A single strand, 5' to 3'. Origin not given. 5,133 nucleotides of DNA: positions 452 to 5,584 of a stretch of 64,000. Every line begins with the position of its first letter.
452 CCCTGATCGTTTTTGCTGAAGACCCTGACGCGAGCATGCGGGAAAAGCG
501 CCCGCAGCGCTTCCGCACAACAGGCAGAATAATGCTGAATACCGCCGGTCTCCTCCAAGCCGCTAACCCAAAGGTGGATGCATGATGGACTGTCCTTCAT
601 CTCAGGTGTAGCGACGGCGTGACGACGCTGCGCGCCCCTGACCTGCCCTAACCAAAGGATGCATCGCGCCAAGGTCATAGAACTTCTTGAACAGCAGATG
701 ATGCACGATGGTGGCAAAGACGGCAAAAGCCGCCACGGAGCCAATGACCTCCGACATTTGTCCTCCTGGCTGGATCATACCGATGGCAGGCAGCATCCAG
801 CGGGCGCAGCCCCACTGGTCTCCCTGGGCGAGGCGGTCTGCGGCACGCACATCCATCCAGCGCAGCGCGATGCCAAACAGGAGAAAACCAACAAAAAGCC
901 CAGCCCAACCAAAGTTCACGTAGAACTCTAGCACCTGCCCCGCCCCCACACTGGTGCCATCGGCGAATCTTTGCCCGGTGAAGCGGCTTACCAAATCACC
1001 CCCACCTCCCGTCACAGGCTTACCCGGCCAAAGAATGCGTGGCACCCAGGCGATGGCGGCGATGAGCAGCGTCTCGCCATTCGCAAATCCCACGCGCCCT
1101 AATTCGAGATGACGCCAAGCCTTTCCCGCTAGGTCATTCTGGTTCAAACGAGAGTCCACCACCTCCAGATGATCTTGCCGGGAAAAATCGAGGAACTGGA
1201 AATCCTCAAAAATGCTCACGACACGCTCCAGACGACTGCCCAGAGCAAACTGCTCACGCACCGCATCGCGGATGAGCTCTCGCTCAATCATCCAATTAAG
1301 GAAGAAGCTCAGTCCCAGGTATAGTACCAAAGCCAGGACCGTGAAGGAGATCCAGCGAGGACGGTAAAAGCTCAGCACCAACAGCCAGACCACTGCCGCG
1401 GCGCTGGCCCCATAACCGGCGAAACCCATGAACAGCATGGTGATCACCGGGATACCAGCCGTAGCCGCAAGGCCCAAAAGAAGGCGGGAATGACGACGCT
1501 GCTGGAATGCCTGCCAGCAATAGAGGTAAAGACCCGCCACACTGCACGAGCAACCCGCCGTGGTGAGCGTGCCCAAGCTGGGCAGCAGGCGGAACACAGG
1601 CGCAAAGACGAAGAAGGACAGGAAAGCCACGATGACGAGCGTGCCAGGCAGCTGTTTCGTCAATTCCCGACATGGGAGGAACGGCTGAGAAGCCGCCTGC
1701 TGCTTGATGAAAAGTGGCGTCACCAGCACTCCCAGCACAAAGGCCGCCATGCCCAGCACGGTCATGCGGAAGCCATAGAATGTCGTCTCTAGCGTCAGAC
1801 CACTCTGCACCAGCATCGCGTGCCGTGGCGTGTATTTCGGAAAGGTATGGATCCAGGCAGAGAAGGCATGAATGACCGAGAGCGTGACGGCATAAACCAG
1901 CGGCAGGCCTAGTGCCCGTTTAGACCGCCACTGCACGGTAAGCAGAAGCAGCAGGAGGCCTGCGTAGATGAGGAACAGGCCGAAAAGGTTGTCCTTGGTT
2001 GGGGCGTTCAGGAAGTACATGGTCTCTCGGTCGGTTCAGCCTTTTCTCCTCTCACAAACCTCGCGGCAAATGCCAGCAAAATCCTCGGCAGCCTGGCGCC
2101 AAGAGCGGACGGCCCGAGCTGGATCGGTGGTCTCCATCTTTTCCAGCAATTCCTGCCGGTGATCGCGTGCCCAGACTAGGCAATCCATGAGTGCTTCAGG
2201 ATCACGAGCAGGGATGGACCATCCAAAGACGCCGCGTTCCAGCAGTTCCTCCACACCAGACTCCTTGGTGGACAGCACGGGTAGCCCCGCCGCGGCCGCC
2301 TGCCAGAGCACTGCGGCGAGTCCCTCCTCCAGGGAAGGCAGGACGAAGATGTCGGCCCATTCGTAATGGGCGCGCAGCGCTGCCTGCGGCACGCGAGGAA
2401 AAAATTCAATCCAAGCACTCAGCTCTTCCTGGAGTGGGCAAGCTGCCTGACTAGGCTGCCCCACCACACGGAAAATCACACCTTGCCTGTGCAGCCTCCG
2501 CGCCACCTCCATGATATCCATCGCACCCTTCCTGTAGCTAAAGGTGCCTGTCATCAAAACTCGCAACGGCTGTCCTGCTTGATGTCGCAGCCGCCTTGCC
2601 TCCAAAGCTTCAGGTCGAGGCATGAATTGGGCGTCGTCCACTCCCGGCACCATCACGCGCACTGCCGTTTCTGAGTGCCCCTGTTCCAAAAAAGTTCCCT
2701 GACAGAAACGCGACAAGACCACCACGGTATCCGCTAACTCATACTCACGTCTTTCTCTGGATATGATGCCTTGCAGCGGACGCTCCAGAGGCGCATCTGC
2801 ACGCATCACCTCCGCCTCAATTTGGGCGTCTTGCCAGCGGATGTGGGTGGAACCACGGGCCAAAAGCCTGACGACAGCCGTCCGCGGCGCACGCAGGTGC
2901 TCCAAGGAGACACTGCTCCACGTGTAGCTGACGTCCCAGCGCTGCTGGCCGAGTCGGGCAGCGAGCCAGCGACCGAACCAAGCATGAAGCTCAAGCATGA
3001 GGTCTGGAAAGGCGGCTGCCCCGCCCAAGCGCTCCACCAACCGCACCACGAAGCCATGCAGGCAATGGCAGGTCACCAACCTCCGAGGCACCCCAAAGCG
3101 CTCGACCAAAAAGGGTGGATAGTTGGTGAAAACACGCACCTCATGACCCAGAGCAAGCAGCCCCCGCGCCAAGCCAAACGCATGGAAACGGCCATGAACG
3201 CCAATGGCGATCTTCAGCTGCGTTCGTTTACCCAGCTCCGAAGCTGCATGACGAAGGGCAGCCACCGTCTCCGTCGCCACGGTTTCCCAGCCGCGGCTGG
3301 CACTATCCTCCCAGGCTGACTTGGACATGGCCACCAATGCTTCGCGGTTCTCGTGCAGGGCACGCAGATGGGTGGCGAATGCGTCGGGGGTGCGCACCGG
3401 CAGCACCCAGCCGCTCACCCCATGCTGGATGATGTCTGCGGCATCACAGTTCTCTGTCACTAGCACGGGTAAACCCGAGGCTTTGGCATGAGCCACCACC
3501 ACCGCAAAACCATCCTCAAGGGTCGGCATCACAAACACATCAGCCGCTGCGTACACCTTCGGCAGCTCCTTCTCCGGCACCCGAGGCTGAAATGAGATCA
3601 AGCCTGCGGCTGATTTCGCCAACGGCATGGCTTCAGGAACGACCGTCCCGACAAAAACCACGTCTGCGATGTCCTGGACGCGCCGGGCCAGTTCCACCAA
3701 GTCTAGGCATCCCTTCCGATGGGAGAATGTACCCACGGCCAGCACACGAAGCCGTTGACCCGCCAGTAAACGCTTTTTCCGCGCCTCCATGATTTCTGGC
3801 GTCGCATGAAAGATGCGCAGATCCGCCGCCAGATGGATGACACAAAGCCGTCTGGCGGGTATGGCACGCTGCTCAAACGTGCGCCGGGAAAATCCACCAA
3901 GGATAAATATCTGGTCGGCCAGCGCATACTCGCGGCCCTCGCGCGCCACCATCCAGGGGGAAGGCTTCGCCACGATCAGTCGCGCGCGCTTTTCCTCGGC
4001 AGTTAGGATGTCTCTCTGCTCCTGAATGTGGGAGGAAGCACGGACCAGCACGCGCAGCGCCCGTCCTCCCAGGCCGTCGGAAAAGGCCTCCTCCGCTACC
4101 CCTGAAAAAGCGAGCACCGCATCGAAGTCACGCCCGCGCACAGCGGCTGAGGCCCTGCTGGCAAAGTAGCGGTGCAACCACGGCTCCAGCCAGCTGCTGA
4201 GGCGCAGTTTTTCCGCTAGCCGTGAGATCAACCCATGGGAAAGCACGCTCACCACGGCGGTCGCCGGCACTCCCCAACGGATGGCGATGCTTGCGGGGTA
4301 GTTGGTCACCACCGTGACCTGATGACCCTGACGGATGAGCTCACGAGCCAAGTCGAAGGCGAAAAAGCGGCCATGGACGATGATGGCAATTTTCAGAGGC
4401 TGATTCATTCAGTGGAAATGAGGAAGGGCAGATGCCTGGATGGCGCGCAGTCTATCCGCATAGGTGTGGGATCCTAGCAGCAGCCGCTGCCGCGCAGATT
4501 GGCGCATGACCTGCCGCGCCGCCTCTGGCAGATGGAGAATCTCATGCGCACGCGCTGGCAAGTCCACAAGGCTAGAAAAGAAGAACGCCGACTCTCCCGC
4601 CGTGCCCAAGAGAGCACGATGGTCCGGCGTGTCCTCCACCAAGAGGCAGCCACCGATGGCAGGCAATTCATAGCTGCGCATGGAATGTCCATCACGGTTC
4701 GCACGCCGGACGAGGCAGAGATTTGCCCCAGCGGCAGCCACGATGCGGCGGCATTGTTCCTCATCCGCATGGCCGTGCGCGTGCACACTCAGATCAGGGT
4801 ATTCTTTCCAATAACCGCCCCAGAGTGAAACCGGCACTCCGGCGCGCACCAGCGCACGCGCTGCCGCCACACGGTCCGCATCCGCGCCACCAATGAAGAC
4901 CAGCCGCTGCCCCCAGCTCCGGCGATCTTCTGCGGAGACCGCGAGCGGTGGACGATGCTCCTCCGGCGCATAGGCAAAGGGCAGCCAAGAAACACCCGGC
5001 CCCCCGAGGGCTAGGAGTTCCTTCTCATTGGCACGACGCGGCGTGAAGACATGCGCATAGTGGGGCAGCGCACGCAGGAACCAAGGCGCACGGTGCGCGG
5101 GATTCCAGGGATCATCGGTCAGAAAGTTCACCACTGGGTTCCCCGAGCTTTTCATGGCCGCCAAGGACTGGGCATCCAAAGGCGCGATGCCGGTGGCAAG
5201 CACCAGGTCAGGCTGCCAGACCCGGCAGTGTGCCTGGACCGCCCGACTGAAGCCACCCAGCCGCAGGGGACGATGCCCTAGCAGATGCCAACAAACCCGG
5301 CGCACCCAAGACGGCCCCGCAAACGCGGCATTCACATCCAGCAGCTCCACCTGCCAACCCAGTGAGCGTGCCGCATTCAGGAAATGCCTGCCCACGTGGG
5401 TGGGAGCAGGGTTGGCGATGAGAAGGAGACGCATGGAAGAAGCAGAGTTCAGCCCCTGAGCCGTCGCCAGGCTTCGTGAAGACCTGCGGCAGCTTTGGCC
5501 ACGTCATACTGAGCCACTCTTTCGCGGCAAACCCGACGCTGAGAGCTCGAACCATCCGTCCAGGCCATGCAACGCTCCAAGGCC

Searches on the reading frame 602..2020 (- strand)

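Call 80: search_protein_families(library=pfam, proteins=[window:602-2020:-], max_evalue=0.00001)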
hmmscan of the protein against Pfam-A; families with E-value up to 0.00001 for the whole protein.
window:602-2020:- (472 aa): 1 family
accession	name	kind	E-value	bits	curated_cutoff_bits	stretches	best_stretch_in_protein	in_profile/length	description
PF14296.11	O-ag_pol_Wzy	-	4.8e-06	26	26.6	1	344-396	364-416/468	O-antigen polysaccharide polymerase Wzy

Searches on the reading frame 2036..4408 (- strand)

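Call 80: search_protein_families(library=pfam, proteins=[window:2036-4408:-], max_evalue=0.00001)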
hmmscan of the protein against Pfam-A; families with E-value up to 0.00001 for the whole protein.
window:2036-4408:- (790 aa): 5 families
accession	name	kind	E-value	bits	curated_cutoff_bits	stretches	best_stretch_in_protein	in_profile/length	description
PF13692.12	Glyco_trans_1_4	-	1.6e-45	155.3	27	2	221-354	3-142/142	Glycosyl transferases group 1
PF00534.26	Glycos_transf_1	-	9.1e-43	146.2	26.4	2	208-365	4-169/172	Glycosyl transferases group 1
PF20706.3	GT4-conflict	-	2.5e-18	66.6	26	1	571-728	159-324/385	Family 4 Glycosyltransferase in conflict systems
PF13439.12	Glyco_transf_4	-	1.4e-14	54.9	28.5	1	409-593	7-169/170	Glycosyltransferase Family 4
PF13524.12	Glyco_trans_1_2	-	6.4e-08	33.1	25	0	636-753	9-117/144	Glycosyl transferase-like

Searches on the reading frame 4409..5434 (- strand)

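Call 80: search_protein_families(library=pfam, proteins=[window:4409-5434:-], max_evalue=0.00001)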
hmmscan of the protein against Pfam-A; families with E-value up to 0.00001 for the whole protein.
window:4409-5434:- (341 aa): 1 family
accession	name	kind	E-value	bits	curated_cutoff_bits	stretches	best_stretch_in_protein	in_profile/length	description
PF13524.12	Glyco_trans_1_2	-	5.8e-20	72.1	25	1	194-333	8-143/144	Glycosyl transferase-like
